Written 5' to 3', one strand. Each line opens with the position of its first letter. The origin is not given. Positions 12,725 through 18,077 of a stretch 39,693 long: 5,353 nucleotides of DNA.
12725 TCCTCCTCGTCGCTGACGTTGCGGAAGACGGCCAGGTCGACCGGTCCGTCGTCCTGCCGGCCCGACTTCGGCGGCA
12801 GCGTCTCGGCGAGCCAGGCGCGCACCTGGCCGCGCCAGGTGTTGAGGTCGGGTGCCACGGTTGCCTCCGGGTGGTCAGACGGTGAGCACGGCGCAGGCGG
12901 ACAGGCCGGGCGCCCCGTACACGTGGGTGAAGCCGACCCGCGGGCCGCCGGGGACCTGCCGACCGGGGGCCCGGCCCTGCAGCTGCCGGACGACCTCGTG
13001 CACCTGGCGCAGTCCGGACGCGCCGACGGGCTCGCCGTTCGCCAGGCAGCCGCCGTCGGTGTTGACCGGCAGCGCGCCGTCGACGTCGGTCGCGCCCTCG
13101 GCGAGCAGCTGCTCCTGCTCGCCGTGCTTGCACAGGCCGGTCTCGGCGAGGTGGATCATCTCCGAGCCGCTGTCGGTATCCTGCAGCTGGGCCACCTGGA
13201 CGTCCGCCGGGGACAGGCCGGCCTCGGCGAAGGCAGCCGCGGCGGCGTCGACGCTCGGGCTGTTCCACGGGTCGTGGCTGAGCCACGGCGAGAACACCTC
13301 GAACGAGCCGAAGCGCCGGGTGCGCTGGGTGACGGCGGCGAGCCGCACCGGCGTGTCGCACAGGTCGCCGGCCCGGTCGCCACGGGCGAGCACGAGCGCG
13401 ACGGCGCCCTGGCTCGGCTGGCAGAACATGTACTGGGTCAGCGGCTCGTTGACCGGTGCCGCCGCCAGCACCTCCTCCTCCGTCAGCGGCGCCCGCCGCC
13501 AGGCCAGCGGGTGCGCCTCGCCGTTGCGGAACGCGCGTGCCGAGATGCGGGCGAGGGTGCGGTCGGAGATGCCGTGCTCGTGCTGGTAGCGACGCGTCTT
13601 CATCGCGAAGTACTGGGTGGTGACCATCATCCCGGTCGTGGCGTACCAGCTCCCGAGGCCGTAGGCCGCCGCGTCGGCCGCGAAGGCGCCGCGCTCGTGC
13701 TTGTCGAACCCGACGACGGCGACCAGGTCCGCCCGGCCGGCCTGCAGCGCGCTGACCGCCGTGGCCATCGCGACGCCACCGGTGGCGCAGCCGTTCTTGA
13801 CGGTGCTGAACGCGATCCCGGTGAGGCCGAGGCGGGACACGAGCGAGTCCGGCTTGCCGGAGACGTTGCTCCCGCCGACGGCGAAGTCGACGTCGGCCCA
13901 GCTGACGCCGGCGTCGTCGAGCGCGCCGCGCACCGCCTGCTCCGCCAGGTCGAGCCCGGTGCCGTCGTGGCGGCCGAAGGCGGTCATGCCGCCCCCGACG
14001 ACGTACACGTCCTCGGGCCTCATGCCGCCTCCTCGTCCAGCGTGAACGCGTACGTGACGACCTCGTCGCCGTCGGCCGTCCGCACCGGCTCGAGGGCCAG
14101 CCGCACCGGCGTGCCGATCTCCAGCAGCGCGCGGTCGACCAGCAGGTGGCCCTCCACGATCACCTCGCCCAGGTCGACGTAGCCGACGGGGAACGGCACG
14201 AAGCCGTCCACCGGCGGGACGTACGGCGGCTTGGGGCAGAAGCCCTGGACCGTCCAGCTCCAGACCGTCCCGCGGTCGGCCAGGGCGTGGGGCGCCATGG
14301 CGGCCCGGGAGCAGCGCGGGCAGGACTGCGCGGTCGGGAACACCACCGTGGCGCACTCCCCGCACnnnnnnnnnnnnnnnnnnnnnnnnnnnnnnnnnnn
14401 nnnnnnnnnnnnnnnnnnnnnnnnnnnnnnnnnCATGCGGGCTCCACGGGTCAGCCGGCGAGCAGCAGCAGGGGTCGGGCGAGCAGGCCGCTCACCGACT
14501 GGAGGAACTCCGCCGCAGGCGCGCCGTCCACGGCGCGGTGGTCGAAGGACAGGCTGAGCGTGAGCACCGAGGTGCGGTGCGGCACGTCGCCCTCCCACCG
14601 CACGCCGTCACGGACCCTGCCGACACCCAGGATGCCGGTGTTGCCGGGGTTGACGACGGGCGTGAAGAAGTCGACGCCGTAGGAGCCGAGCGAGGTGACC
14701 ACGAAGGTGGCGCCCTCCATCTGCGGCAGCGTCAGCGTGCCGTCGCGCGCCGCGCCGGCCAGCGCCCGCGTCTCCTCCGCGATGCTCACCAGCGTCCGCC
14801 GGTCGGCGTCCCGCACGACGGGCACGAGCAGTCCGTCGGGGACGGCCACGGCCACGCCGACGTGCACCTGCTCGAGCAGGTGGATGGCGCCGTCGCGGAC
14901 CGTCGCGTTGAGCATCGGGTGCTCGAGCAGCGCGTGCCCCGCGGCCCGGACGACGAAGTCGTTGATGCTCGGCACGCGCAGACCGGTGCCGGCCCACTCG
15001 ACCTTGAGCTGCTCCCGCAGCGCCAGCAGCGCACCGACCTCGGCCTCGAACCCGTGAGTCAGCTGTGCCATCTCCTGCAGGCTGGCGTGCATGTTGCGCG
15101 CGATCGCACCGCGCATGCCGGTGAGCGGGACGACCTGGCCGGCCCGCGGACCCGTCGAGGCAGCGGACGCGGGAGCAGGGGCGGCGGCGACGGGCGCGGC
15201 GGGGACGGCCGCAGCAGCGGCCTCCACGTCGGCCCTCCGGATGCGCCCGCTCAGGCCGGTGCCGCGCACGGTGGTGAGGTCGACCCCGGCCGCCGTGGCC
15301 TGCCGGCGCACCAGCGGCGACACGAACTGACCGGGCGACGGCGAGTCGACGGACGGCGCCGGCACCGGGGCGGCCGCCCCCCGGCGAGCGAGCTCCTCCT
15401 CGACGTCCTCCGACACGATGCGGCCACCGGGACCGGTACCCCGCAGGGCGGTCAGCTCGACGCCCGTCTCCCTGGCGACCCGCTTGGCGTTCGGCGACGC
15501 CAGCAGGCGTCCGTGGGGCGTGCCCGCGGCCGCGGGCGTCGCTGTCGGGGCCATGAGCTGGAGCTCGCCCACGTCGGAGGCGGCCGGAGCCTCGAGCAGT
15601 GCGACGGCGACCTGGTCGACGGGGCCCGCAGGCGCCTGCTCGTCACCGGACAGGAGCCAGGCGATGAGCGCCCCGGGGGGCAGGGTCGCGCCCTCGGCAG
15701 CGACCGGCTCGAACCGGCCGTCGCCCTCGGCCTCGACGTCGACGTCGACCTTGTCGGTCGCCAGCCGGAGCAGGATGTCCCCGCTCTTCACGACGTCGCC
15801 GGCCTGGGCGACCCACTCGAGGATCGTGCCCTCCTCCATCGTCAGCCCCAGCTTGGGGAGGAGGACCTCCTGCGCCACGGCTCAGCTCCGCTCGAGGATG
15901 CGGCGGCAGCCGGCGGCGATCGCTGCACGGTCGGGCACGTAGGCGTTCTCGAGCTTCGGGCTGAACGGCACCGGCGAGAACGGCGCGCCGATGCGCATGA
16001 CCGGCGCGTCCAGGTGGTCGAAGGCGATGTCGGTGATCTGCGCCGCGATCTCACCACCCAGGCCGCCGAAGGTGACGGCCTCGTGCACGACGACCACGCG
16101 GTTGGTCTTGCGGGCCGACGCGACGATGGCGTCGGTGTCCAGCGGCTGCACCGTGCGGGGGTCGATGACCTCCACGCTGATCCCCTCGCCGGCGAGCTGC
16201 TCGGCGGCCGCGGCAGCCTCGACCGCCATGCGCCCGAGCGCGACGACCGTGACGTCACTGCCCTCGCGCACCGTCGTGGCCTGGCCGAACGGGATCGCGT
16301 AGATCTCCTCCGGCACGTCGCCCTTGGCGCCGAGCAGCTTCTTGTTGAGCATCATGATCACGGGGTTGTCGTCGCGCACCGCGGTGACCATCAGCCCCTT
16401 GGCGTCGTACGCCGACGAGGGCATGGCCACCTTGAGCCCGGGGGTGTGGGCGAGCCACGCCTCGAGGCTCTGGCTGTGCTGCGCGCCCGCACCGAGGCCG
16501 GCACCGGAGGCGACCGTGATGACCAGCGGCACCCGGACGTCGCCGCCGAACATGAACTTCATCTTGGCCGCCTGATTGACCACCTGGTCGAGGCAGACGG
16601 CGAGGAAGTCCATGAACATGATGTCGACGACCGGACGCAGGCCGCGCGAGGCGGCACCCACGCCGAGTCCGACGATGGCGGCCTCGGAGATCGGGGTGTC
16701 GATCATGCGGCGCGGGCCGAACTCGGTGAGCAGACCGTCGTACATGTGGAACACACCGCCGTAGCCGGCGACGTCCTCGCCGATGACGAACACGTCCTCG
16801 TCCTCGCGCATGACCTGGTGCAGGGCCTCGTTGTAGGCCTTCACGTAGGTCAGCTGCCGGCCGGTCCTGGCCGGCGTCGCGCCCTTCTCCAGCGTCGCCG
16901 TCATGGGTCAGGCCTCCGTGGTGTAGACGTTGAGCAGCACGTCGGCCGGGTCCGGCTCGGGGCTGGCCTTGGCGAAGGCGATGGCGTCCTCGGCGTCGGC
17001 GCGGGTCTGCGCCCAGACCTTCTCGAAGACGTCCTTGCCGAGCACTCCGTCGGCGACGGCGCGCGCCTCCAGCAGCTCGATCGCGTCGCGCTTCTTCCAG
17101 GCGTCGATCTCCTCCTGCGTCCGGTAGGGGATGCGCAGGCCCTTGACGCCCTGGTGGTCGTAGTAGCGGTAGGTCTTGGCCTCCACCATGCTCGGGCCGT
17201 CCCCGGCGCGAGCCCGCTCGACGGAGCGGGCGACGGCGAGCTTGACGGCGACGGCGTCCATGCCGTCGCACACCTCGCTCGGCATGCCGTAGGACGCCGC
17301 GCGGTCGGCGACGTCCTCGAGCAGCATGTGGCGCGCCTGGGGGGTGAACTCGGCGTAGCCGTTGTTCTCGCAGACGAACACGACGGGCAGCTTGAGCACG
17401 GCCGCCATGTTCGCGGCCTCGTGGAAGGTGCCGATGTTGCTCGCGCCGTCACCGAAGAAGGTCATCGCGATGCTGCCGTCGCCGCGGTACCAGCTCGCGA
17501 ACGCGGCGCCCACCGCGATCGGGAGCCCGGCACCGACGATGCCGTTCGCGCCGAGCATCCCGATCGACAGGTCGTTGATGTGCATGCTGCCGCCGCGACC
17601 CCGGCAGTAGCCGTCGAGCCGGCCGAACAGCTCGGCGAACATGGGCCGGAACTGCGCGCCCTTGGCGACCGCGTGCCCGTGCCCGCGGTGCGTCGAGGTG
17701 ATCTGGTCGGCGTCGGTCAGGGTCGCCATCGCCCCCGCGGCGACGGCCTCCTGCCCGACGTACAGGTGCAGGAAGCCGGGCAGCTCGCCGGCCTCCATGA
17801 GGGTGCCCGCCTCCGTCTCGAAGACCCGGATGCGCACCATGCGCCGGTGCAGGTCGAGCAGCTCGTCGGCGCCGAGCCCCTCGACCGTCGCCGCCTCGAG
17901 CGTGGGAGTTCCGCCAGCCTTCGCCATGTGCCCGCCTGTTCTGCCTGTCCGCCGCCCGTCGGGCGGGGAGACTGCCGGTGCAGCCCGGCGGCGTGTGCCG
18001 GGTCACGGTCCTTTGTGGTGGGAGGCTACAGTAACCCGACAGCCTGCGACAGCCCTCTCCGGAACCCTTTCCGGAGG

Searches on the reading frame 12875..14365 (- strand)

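Call 12: search_protein_families(library=pfam, proteins=[window:12875-14365:-], max_evalue=0.001)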
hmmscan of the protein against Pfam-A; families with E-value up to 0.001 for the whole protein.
window:12875-14365:- (496 aa): 3 families
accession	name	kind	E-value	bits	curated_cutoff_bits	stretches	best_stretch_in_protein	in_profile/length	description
PF22691.2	Thiolase_C_1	-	4.3e-33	114.5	28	1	368-492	17-139/144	Thiolase C-terminal domain-like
PF00108.29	Thiolase_N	-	1.2e-11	44.9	26.4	1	120-285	1-187/260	Thiolase, N-terminal domain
PF02803.24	Thiolase_C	-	1.5e-05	25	27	1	373-465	26-100/123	Thiolase, C-terminal domain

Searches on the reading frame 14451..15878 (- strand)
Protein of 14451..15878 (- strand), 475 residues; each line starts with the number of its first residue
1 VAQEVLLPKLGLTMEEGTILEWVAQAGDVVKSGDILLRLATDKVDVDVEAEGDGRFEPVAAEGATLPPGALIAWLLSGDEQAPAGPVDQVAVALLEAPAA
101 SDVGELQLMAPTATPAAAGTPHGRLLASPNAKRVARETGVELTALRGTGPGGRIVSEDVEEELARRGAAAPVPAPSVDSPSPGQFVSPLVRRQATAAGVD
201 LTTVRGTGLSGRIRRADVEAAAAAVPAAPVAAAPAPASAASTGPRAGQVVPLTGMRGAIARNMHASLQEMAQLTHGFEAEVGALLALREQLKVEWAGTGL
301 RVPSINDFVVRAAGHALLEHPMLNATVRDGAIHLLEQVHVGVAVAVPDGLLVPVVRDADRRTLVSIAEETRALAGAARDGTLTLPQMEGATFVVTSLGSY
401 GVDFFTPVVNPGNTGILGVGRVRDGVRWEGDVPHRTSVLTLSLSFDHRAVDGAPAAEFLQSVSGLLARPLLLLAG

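Call 12: search_protein_families(library=pfam, proteins=[window:14451-15878:-], max_evalue=0.001)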
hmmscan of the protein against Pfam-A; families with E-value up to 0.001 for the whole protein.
window:14451-15878:- (475 aa): 3 families
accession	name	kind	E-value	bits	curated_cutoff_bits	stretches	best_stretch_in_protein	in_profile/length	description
PF00198.28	2-oxoacid_dh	-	2.2e-68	230.6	23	1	247-473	4-231/232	2-oxoacid dehydrogenases acyltransferase (catalytic domain)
PF02817.22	E3_binding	-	4.7e-26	91.1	23.7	2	126-160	2-36/36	e3 binding domain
PF00364.28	Biotin_lipoyl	-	6e-12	45.7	22.1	1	4-73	2-71/73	Biotin-requiring enzyme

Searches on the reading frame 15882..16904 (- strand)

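Call 12: search_protein_families(library=pfam, proteins=[window:15882-16904:-], max_evalue=0.001)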
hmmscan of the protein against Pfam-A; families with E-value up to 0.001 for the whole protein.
window:15882-16904:- (340 aa): 3 families
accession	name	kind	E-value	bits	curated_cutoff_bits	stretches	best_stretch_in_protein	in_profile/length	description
PF02779.29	Transket_pyr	-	1.6e-44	152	27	1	17-192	2-173/174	Transketolase, pyrimidine binding domain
PF02780.25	Transketolase_C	-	2e-40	138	25.9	1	207-329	1-124/124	Transketolase, C-terminal domain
PF17147.9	PFOR_II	-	6.3e-07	30.1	27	1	217-297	2-81/102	Pyruvate:ferredoxin oxidoreductase core domain II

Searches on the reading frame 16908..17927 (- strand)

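Call 12: search_protein_families(library=pfam, proteins=[window:16908-17927:-], max_evalue=0.001)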
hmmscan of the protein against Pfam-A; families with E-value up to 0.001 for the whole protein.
window:16908-17927:- (339 aa): 3 families
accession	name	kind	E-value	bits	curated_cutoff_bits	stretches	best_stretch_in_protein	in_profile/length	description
PF00676.26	E1_dh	-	3.1e-76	256.7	22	1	28-327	1-299/300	Dehydrogenase E1 component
PF02775.26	TPP_enzyme_C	-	6.5e-07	29.7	21.9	1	126-249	25-150/151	Thiamine pyrophosphate enzyme, C-terminal TPP binding domain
PF00456.26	Transketolase_N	-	7.5e-05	22.3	22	1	154-253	147-244/334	Transketolase, thiamine diphosphate binding domain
